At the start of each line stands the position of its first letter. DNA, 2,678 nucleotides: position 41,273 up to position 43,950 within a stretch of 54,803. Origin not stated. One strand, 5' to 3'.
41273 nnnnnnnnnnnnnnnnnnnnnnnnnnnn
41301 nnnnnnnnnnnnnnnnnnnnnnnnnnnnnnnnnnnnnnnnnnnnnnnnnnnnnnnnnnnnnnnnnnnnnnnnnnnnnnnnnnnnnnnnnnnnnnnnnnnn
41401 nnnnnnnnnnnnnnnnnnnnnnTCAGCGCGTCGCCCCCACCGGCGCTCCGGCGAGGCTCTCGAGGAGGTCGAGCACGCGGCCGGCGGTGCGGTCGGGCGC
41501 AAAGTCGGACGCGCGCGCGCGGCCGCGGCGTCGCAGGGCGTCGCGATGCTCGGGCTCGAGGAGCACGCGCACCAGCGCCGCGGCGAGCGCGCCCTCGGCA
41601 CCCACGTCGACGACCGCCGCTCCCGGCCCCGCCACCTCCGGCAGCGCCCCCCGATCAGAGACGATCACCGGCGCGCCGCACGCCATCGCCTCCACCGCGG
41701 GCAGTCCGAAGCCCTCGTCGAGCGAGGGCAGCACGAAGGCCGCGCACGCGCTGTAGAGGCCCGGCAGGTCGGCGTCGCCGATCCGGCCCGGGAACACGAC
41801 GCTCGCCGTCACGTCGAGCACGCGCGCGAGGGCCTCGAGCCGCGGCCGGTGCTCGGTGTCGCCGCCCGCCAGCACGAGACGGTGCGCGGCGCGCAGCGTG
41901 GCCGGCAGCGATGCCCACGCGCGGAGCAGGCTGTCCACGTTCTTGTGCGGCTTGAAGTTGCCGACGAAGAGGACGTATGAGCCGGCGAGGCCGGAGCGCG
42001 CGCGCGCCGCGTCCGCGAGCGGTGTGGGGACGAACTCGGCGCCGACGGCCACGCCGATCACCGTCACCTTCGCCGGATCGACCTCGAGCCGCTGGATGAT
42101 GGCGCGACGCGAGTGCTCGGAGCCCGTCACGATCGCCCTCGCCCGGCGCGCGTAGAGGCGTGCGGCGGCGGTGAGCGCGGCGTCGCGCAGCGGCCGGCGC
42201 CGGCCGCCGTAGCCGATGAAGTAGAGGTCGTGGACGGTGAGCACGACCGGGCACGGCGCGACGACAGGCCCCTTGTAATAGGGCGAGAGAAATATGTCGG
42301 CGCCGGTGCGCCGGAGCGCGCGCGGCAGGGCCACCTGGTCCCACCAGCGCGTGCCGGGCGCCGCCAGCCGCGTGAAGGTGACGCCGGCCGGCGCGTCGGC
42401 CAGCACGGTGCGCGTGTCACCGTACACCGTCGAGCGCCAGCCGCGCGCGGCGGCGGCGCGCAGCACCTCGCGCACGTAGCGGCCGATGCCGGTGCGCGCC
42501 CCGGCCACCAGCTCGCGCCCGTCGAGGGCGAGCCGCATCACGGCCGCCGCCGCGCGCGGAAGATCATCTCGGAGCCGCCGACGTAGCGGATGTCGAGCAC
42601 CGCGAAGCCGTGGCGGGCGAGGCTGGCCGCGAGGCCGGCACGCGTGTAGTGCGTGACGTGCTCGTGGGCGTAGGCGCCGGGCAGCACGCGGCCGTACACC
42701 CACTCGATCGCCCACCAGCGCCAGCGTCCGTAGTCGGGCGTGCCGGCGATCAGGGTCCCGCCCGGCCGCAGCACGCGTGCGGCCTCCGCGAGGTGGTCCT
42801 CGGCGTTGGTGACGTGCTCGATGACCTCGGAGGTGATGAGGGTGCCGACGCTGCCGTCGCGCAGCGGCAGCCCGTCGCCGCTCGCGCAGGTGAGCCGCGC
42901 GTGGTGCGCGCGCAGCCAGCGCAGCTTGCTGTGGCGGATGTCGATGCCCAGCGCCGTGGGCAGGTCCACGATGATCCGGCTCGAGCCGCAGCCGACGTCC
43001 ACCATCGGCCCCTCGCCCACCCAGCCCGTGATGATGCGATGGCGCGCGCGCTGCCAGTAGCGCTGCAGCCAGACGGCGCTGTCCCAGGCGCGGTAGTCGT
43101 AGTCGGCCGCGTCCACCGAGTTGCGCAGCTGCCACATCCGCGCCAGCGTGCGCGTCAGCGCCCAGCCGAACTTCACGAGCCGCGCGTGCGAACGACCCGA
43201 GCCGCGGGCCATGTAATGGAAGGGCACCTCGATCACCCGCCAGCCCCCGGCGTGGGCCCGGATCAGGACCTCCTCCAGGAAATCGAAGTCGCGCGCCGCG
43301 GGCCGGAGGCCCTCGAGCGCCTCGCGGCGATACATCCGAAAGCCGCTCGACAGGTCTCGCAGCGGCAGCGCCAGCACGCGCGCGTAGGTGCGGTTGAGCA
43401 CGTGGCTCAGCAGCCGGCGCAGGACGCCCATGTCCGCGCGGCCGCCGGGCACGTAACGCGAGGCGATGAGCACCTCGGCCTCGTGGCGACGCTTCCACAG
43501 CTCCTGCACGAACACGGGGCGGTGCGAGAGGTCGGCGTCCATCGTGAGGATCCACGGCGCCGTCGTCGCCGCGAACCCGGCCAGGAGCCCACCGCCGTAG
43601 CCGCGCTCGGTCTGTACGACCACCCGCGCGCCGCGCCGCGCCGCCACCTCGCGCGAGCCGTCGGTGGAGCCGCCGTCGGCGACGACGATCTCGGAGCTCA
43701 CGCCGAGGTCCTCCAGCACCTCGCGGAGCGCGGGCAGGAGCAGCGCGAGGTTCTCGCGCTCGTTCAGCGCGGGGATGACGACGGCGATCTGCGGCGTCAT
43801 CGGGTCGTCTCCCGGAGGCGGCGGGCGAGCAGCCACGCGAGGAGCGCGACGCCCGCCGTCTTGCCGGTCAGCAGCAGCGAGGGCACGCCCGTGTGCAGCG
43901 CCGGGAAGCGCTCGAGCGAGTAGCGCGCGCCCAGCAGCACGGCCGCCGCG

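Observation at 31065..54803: A glycoconjugate locus of at least 23 kb built on polyprenyl-phosphate/GT-C logic, with no Wzx/Wzy/Wzz or ABC exporter in view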

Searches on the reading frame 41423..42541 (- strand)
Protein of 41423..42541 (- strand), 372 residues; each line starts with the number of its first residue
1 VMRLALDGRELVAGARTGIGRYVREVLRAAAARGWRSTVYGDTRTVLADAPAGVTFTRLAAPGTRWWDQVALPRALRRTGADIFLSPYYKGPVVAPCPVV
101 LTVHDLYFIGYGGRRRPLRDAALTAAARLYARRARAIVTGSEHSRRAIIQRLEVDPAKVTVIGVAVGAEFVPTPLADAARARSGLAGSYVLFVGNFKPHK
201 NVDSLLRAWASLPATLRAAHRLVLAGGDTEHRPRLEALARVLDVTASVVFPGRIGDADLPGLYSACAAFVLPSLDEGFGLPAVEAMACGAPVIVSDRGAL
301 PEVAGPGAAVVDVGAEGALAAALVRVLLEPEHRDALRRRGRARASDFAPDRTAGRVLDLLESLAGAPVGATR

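Call 8: search_protein_families(library=pfam, proteins=[window:41423-42541:-], max_evalue=0.01)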
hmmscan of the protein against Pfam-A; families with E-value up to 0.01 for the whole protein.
window:41423-42541:- (372 aa): 6 families
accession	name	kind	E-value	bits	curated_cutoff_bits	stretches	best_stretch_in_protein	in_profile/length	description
PF00534.26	Glycos_transf_1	-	5.7e-36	124.1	26.4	1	189-342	17-171/172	Glycosyl transferases group 1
PF13692.12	Glyco_trans_1_4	-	1.4e-31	110.1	27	1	189-327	3-140/142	Glycosyl transferases group 1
PF13439.12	Glyco_transf_4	-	1.1e-16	61.8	28.5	1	18-163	3-163/170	Glycosyltransferase Family 4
PF13579.12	Glyco_trans_4_4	-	1.1e-12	49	29.7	1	17-163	1-156/158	Glycosyl transferase 4-like domain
PF20706.3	GT4-conflict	-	4.7e-09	36.1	26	1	150-297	163-313/385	Family 4 Glycosyltransferase in conflict systems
PF13524.12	Glyco_trans_1_2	-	2.1e-07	31.4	25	1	238-345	27-130/144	Glycosyl transferase-like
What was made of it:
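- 41423..42541 (-): GT4 glycosyltransferase. PF00534 E 6e-36 (call 8).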

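Call 52: search_protein_families(library=ncbifam, proteins=[window:41423-42541:-], max_evalue=1e-8)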
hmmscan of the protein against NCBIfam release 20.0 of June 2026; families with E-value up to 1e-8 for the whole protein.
window:41423-42541:- (372 aa): 15 families
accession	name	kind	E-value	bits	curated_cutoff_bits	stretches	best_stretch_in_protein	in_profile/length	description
TIGR04047.1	MSMEG_0565_glyc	hypoth_equivalog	3.9e-30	105.2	259.85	1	120-359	125-370/373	MSMEG_0565 family glycosyltransferase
TIGR03449.1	mycothiol_MshA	equivalog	1.3e-23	83.6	462.5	1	134-361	165-401/406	D-inositol-3-phosphate glycosyltransferase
TIGR03999.1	thiol_BshA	equivalog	2.6e-19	69.4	273.7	1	130-351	141-361/375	N-acetyl-alpha-D-glucosaminyl L-malate synthase BshA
TIGR02149.1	glgA_Coryne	subfamily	3e-19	69.4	302.4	1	132-361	143-388/391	glycogen synthase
NF041876.1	EPS_EpsE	equivalog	5.9e-19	68.6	400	1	188-352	215-385/389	exopolysaccharide biosynthesis GT4 family glycosyltransferase EpsE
TIGR03088.1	stp2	hypoth_equivalog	1e-17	64.2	409.05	1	140-348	143-358/374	TIGR03088 family PEP-CTERM/XrtA system glycosyltransferase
TIGR04063.1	stp3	hypoth_equivalog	2.6e-16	59.5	442.05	1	131-342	155-373/397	TIGR04063 family PEP-CTERM/XrtA system glycosyltransferase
NF053787.1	GlcN_PG_synth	equivalog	2.3e-14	53.1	480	1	147-343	156-338/361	N-acetylglucosaminyl phosphatidylglycerol synthase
TIGR04157.1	glyco_rSAM_CFB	subfamily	5.6e-13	48.6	400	1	131-303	167-338/406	TIGR04157 family glycosyltransferase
NF038229.1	Glyco4_Geo_Pelo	equivalog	7.7e-12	44.9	400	1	96-363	81-336/338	GPMC system family 4 glycosyltransferase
NF041010.1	glycosy_Agl16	equivalog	5.9e-11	41.8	575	1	98-363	106-351/352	glycosylation protein Agl16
NF038295.1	EPS_HpsP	equivalog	5.6e-10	38.8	550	1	187-341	207-361/388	hormogonium polysaccharide biosynthesis glycosyltransferase HpsP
NF050063.1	ProtGlycPglJ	equivalog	6.2e-10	38.8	500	1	129-358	140-361/363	N-acetylgalactosamine-N,N'-diacetylbacillosaminyl-diphospho-undecaprenol 4-alpha-N-acetylgalactosaminyltransferase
NF041879.1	EPS_EpsH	equivalog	1.5e-09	37.1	800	1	132-309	188-356/431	exopolysaccharide biosynthesis glycosyltransferase EpsH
NF050056.1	ProtGlycPglH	equivalog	4.1e-09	36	600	1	189-363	181-353/354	GalNAc-alpha-(1->4)-GalNAc-alpha-(1->3)-diNAcBac-PP-undecaprenol alpha-1,4-N-acetyl-D-galactosaminyltransferase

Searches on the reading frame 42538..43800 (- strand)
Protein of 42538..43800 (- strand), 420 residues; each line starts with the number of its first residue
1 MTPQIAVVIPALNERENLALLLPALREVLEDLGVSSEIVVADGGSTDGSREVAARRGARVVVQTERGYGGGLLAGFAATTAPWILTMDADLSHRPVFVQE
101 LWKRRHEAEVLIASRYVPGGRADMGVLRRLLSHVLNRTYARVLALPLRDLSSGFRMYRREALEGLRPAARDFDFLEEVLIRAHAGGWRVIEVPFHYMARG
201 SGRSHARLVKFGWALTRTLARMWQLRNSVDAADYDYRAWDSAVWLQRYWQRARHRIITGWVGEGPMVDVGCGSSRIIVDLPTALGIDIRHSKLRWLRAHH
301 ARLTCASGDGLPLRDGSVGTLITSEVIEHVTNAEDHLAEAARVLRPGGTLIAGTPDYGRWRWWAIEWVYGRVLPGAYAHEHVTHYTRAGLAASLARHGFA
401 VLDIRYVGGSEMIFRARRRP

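Call 7: search_protein_families(library=pfam, proteins=[window:42538-43800:-], max_evalue=0.01)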
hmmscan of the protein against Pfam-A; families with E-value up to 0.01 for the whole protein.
window:42538-43800:- (420 aa): 9 families
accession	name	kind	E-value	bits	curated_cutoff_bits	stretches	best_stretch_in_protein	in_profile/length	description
PF00535.33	Glycos_transf_2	-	5.1e-24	85.5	23.3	1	7-163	2-165/168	Glycosyl transferase family 2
PF08241.18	Methyltransf_11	-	2.8e-14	54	21.2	1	267-351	1-94/95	Methyltransferase domain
PF13489.12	Methyltransf_23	-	1.2e-09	38.6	27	1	245-402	5-162/164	Methyltransferase domain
PF13649.12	Methyltransf_25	-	1.7e-08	35.5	27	1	267-348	2-97/97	Methyltransferase domain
PF13847.12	Methyltransf_31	-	5.4e-05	23.3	27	1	265-356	6-113/145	Methyltransferase domain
PF08242.18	Methyltransf_12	-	0.0002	22.5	30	1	267-350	1-98/98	Methyltransferase domain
PF05148.21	Methyltransf_8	-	0.00076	19.8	27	1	265-350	75-154/219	Hypothetical methyltransferase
PF01209.24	Ubie_methyltran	-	0.00096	19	20.1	1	290-351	89-150/233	ubiE/COQ5 methyltransferase family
PF13641.12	Glyco_tranf_2_3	-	0.0011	19.5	27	1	3-91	1-97/230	Glycosyltransferase like family 2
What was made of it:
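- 42538..43800 (-): DPM1/ArnC/GtrB-type GT2 domain (MDADLSH motif) fused to a SAM methyltransferase domain. No TM segment. Candidate polyprenyl-phosphate sugar synthase. PF08241 for the methyltransferase (call 7).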

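Call 19: search_solved_structures(query=window:42538-43800:-, max_evalue=0.001)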
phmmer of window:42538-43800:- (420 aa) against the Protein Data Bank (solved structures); distinct sequences matched with E-value up to 0.001: 16.
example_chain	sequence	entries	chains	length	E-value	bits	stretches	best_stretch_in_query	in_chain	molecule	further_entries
5mlz_A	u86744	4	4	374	1.1e-21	80.3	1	4-207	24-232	Dolichol monophosphate mannose synthase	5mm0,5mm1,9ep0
9hwj_A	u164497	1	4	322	1.4e-16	63.5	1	4-225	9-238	Undecaprenyl-phosphate 4-deoxy-4-formamido-L-arabinose transferase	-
9bhc_C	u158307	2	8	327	1e-14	57.3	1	4-215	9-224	Undecaprenyl-phosphate 4-deoxy-4-formamido-L-arabinose transferase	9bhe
8vxh_A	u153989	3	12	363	1.4e-14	56.9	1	4-214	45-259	Undecaprenyl-phosphate 4-deoxy-4-formamido-L-arabinose transferase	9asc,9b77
5ekp_C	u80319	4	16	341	4.1e-07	32.3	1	2-170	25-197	Uncharacterized glycosyltransferase sll0501 | Glycosyltransferase sll0501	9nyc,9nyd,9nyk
5eke_A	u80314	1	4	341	4.2e-07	32.3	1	2-170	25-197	Uncharacterized glycosyltransferase sll0501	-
9nye_A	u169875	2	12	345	4.2e-07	32.2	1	2-170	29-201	Glycosyltransferase sll0501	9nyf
7pdo_A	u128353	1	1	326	1.3e-06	30.7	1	5-101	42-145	Glucosyl-3-phosphoglycerate synthase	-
7p5l_A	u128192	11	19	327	1.3e-06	30.7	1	5-101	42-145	Glucosyl-3-phosphoglycerate synthase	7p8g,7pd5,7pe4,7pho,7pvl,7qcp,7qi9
2gs9_A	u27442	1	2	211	3.7e-06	29.1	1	236-364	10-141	Hypothetical protein TT1324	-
1vlm_A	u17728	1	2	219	1.2e-05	27.5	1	254-356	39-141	SAM-dependent methyltransferase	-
4y6n_A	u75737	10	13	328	1.3e-05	27.3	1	5-99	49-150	Glucosyl-3-phosphoglycerate synthase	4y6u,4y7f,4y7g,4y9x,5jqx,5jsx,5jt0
3e25_A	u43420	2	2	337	1.4e-05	27.2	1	5-99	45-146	Putative uncharacterized protein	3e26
4ddz_A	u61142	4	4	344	1.5e-05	27.2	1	5-99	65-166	GLUCOSYL-3-PHOSPHOGLYCERATE SYNTHASE (GpgS) | Glucosyl-3-phosphoglycerate synthase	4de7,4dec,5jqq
3ckj_A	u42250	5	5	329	0.00011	24.3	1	5-99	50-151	Putative uncharacterized protein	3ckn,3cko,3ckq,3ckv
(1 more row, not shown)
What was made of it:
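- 42538..43800 (-): PDB sequence hits: DPMS 5mlz E 1e-21, ArnC 1e-16 to 1e-14, GtrB 4e-7 (call 19).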

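Call 26: search_protein_families(library=ncbifam, proteins=[window:42538-43800:-], max_evalue=0.001)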
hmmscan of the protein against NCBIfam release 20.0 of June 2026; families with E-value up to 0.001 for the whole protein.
window:42538-43800:- (420 aa): 18 families
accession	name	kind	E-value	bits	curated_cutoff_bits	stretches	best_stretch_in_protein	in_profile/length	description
TIGR04182.1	glyco_TIGR04182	equivalog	9e-26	90.9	325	1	5-227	2-222/293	S-layer glycoprotein N-glycosyltransferase AglJ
NF041391.1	DPhHxTase_Halo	equivalog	2.2e-16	59.5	375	1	13-210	5-196/213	dolichyl-phosphate hexose transferase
NF007986.1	PRK10714.1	equivalog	1.3e-13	50.7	529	1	4-210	7-214/316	undecaprenyl-phosphate 4-deoxy-4-formamido-L-arabinose transferase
TIGR04283.1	glyco_like_mftF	equivalog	2e-13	50.5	182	1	5-103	1-95/221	TIGR04283 family arsenosugar biosynthesis glycosyltransferase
NF010496.0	PRK13915.1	equivalog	1.5e-12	47.3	262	1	4-101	32-138/307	glucosyl-3-phosphoglycerate synthase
NF058614.1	PPMAGASynPpgS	equivalog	6.5e-11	42.1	370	1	6-195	3-195/226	polyprenyl-phospho-N-acetylgalactosaminyl synthase PpgS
NF047588.1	GlcsyltransPgfSStrep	equivalog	2e-10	40.4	500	1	5-166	3-168/308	glycosyltransferase PgfS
NF045667.1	MTase_DVU1556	equivalog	5.2e-09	35.9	155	1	266-351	26-118/213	DVU_1556 family methyltransferase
NF041875.1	EPS_EpsD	equivalog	4.6e-07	29.5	370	1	6-140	2-141/325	exopolysaccharide biosynthesis glycosyltransferase EpsD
NF041537.1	ArsM_AhpD_UU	exception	2.7e-05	23.1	510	1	291-351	119-179/345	arsenite methyltransferase/AhpD domain selenoprotein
TIGR03965.1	mycofact_glyco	equivalog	3e-05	23.1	280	1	3-117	74-192/467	mycofactocin biosynthesis glycosyltransferase MftF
TIGR03469.1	HpnB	hypoth_equivalog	4.8e-05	22.6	379.25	1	2-116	43-171/386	hopene-associated glycosyltransferase HpnB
NF047649.1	MTase_UXPK_star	exception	4.8e-05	22.5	460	1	276-351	106-180/283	methyltransferase/UXPK-star double selenoprotein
TIGR01934.1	MenG_MenH_UbiE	subfamily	0.00019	20.8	158.35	1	245-351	23-140/223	ubiquinone/menaquinone biosynthesis methyltransferase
NF001241.0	PRK00216.1-2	equivalog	0.00027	20.6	327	1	246-369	36-162/231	demethylmenaquinone methyltransferase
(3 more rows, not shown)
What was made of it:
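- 42538..43800 (-): NCBIfam hits: AglJ, Dol-P-hexose transferase, ArnC, PpgS, all below cut-off (call 26).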
